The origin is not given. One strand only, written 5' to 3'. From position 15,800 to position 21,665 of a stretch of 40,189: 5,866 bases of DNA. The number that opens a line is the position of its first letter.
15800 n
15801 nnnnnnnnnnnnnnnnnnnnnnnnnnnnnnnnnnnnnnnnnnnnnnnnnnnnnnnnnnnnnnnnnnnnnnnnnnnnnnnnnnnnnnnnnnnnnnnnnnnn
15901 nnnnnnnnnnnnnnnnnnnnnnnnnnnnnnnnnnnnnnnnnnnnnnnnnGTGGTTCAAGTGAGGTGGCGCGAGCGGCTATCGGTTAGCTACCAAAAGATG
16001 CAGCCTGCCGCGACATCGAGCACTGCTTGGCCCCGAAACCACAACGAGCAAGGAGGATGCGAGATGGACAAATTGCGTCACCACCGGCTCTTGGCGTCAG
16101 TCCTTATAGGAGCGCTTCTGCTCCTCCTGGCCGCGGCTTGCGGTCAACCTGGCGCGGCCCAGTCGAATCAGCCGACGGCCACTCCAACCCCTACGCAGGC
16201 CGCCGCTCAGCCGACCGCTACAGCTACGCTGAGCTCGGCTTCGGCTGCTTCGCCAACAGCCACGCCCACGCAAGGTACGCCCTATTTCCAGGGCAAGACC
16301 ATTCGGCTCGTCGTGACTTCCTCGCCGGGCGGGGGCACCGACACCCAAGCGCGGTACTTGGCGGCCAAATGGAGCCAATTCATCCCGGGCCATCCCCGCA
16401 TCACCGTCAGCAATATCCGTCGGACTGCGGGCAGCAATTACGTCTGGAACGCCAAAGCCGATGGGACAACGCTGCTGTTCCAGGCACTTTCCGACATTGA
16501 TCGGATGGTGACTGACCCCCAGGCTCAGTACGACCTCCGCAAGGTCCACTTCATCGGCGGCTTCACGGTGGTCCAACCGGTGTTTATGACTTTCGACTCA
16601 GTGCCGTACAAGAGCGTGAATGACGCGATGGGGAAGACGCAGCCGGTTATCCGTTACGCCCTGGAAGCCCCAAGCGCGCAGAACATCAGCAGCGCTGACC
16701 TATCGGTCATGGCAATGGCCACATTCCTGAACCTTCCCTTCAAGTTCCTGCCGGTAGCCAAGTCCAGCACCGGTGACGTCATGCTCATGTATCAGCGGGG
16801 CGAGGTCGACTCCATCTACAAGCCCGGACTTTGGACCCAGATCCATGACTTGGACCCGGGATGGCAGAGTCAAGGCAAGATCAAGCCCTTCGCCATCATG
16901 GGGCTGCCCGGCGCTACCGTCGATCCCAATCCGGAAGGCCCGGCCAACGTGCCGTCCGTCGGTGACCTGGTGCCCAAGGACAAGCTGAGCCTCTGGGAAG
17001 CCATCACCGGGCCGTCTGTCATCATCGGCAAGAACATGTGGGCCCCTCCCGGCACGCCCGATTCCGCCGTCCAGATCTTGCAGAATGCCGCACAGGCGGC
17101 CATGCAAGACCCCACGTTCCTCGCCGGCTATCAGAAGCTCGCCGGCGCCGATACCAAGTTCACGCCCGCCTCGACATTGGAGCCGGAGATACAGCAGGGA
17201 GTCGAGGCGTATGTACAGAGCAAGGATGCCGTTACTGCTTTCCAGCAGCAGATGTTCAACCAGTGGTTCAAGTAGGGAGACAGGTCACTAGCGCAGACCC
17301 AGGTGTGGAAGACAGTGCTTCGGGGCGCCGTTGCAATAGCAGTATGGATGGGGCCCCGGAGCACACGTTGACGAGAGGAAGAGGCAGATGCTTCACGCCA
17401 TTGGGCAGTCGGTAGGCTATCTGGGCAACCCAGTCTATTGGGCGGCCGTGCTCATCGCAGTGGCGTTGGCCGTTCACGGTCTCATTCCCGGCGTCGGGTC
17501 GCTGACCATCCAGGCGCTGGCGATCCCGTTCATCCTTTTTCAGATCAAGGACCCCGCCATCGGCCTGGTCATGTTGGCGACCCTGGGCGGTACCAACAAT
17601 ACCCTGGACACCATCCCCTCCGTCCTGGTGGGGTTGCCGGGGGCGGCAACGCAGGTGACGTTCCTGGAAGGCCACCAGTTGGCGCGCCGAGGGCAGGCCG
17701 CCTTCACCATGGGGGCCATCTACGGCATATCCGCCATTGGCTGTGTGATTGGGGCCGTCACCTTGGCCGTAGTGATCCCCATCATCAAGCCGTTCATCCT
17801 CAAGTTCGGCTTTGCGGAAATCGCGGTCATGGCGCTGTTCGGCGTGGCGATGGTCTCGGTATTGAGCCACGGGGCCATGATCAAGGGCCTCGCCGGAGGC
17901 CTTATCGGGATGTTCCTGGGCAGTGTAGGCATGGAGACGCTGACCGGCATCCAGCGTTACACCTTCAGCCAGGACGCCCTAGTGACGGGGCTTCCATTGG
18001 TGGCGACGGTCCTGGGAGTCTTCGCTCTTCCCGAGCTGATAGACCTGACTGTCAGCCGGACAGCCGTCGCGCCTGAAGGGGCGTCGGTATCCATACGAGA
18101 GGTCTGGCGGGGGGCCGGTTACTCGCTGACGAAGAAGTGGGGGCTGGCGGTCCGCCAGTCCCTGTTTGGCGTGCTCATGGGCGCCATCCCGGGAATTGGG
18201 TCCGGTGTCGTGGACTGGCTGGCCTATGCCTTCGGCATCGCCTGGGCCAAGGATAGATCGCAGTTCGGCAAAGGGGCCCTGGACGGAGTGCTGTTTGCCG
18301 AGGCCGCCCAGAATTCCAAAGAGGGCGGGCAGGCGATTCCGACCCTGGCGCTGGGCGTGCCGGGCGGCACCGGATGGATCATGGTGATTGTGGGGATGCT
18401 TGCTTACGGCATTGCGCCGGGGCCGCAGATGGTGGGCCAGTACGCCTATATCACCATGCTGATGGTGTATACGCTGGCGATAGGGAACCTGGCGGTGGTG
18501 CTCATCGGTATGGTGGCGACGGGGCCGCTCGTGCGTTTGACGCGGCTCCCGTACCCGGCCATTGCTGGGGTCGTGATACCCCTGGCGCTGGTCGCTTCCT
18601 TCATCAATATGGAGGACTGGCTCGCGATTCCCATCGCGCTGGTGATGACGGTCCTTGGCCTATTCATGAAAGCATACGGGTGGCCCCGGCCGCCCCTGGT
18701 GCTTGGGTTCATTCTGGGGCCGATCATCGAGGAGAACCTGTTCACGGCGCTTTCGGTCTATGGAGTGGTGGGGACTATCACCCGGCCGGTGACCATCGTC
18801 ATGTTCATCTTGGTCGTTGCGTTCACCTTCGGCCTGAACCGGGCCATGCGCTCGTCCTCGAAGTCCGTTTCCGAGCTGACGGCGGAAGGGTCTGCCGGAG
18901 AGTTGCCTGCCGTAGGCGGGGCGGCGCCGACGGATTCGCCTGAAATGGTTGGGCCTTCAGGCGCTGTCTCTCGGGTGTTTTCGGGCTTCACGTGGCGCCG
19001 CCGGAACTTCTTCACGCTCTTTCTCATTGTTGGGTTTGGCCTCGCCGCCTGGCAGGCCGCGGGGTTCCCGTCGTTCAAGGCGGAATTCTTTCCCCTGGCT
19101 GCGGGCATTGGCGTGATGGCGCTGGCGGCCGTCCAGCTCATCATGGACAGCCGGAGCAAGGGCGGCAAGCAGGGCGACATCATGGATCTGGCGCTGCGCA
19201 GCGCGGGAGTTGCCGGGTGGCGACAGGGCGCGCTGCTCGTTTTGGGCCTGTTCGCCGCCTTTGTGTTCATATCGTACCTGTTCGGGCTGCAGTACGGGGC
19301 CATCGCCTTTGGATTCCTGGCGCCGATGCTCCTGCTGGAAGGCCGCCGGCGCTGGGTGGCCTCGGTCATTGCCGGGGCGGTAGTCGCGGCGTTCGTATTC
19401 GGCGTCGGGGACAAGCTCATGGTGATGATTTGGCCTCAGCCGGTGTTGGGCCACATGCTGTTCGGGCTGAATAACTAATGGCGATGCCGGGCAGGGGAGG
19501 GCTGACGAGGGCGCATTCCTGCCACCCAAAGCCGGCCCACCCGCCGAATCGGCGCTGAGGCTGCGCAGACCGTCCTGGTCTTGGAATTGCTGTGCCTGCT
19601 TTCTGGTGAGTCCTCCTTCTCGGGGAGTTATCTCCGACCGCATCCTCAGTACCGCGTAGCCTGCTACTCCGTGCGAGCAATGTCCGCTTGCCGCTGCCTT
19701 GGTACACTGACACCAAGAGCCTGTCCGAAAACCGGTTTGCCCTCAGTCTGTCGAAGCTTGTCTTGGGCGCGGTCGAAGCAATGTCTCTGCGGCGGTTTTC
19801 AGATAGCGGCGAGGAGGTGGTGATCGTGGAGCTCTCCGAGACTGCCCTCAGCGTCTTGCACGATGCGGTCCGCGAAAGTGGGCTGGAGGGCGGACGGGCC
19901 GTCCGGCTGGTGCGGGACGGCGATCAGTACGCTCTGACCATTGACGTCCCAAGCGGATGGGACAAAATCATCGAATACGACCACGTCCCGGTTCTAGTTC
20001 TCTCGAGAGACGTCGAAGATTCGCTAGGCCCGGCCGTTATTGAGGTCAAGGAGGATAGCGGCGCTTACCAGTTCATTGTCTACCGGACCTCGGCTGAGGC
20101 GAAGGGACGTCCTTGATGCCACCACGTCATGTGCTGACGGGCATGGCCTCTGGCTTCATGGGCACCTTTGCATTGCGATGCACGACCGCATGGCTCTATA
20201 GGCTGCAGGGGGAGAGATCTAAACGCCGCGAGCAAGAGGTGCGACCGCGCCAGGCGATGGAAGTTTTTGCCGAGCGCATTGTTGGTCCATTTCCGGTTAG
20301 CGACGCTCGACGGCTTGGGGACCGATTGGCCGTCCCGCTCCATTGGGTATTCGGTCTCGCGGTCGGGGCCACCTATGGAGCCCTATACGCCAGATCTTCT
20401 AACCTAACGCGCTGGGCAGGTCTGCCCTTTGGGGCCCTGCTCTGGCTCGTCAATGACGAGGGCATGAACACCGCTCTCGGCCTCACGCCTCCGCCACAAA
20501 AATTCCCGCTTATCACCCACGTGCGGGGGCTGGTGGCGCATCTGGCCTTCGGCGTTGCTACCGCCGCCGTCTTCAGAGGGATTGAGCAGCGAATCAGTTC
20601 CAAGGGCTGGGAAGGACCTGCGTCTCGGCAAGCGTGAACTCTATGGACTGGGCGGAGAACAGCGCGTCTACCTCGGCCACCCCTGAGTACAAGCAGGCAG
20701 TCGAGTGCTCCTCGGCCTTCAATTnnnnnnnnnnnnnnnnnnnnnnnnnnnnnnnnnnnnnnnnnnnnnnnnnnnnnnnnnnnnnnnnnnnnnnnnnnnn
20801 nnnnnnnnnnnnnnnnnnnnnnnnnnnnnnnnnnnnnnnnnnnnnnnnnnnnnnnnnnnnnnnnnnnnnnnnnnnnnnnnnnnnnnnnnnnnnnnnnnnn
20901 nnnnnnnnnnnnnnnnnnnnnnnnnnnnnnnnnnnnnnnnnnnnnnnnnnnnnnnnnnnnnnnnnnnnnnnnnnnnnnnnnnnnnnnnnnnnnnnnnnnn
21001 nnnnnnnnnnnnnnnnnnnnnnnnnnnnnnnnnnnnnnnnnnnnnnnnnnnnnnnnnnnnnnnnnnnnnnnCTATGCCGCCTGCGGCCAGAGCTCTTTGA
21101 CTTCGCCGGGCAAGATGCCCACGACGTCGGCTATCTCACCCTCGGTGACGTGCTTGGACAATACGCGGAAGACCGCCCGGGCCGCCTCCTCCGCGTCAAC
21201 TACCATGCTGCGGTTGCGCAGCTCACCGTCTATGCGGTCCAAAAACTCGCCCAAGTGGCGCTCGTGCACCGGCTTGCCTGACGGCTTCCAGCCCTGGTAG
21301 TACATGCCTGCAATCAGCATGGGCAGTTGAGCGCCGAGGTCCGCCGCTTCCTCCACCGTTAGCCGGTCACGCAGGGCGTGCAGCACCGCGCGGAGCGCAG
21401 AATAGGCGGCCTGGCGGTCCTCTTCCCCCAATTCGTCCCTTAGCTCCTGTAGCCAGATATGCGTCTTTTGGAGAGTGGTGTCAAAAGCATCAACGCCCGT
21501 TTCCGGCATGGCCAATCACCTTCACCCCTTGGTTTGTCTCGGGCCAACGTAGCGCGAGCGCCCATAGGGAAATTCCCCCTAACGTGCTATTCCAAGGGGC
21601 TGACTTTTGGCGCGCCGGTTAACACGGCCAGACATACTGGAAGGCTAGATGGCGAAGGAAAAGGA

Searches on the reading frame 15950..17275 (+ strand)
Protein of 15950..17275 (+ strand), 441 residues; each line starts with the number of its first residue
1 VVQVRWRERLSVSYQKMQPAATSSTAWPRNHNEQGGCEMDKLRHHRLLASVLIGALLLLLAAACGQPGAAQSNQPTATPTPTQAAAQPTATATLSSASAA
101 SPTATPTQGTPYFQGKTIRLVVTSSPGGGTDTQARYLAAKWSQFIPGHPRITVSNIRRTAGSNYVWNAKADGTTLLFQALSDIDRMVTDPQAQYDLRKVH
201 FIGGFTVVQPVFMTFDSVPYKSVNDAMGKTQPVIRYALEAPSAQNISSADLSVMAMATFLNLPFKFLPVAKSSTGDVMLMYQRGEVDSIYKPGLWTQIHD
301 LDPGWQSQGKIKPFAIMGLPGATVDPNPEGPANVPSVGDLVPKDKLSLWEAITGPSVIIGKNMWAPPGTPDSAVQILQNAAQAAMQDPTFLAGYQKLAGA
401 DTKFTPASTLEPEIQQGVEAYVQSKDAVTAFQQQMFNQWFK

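Call 11: search_protein_families(library=pfam, proteins=[window:15950-17275:+], max_evalue=0.1)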
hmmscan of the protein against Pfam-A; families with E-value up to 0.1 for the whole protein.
window:15950-17275:+ (441 aa): 1 family
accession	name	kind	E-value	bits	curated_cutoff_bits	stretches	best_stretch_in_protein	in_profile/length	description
PF03401.19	TctC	-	0.0036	17.3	27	1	362-391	207-236/274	Tripartite tricarboxylate transporter family receptor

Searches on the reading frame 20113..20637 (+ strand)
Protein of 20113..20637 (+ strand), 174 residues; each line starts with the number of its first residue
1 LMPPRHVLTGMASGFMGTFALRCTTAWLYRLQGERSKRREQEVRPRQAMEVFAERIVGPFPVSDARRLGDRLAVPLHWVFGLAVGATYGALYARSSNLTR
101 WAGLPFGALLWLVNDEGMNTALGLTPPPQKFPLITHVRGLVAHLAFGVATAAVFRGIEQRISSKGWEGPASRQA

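Call 38: search_protein_families(library=pfam, proteins=[window:20113-20637:+], max_evalue=0.001)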
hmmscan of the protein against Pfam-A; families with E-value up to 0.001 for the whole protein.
window:20113-20637:+ (174 aa): 2 families
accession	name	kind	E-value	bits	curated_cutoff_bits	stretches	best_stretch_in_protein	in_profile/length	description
PF07274.17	DUF1440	-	2.7e-08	34.4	34.7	1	74-148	57-131/135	Protein of unknown function (DUF1440)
PF20587.3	DUF6789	-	2.4e-05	24.9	27.1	0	103-160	87-139/144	Family of unknown function (DUF6789)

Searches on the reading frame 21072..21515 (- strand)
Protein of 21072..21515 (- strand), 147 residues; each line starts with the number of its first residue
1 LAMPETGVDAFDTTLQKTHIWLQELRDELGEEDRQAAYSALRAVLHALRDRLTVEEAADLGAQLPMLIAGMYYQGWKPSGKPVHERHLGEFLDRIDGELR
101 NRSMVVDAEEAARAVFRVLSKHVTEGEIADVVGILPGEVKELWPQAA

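Call 56: search_protein_families(library=pfam, proteins=[window:21072-21515:-], max_evalue=0.05)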
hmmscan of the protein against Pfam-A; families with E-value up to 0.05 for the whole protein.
window:21072-21515:- (147 aa): 1 family
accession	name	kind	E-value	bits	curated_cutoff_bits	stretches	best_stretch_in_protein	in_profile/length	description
PF10025.14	DUF2267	-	8.3e-38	129.8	29.8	1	19-142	2-122/122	Uncharacterized conserved protein (DUF2267)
